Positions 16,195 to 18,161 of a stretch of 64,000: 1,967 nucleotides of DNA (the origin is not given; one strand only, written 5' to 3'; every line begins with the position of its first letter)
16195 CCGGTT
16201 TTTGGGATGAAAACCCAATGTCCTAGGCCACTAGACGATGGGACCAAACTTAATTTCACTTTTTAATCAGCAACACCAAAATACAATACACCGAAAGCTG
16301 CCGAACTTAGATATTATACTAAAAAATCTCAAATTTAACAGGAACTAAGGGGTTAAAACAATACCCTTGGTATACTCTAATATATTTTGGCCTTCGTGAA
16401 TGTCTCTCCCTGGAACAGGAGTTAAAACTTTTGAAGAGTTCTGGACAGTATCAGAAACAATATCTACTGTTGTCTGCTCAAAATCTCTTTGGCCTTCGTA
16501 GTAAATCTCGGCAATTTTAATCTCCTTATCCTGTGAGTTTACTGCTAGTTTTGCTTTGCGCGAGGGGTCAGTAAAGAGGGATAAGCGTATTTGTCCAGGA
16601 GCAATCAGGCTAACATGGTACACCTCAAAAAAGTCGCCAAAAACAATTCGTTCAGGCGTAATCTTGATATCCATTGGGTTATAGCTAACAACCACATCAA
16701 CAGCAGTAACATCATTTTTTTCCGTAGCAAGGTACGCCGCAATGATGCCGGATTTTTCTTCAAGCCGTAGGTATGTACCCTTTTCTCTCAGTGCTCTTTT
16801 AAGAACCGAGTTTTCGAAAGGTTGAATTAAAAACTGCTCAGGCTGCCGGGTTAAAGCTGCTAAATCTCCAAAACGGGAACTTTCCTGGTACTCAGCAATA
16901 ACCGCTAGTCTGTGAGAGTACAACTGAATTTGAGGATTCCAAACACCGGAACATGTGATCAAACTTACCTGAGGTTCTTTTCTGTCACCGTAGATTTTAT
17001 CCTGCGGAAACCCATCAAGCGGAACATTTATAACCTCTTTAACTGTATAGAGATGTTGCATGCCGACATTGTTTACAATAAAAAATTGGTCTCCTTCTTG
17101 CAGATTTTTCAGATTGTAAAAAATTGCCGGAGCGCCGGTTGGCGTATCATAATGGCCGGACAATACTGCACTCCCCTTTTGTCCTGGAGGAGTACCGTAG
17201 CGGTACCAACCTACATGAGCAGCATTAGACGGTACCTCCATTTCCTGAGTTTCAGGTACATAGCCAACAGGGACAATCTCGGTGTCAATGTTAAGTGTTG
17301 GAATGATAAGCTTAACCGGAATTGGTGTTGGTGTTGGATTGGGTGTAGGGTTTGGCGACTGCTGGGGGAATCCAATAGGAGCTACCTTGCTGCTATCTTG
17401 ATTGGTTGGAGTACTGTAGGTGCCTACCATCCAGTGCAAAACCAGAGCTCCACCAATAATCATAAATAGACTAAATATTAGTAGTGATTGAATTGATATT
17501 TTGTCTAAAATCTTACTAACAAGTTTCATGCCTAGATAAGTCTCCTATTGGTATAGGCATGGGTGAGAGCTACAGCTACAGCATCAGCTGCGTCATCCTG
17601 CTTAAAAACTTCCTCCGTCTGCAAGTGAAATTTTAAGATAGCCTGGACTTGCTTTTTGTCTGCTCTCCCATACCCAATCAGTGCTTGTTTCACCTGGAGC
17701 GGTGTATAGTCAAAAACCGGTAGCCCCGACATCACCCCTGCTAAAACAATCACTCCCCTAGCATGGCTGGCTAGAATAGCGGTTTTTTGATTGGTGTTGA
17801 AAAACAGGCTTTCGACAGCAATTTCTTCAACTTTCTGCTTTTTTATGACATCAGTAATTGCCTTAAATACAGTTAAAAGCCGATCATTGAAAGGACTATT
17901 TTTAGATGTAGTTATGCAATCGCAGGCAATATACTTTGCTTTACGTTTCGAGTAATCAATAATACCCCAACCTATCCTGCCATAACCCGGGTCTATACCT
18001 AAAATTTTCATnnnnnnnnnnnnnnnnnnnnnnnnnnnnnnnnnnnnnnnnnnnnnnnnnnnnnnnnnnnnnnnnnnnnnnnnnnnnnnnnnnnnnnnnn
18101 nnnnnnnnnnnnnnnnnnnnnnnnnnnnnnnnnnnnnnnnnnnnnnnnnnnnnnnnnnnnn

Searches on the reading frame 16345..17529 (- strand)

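Call 30: search_protein_families(library=pfam, proteins=[window:16345-17529:-], max_evalue=0.00001)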
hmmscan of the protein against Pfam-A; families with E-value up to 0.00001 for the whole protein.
window:16345-17529:- (394 aa): 1 family
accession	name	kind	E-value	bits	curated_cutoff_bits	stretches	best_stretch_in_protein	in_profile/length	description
PF04203.18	Sortase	-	1.1e-18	67.6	26.6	1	75-213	2-123/125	Sortase domain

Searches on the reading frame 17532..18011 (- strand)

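Call 63: search_protein_families(library=pfam, proteins=[window:17532-18011:-], max_evalue=0.001)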
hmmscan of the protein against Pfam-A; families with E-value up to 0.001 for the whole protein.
window:17532-18011:- (159 aa): 1 family
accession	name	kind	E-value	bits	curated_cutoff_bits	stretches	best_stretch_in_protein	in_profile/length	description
PF02075.23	RuvC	-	3.8e-43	147.4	22.2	1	3-151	1-148/148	Crossover junction endodeoxyribonuclease RuvC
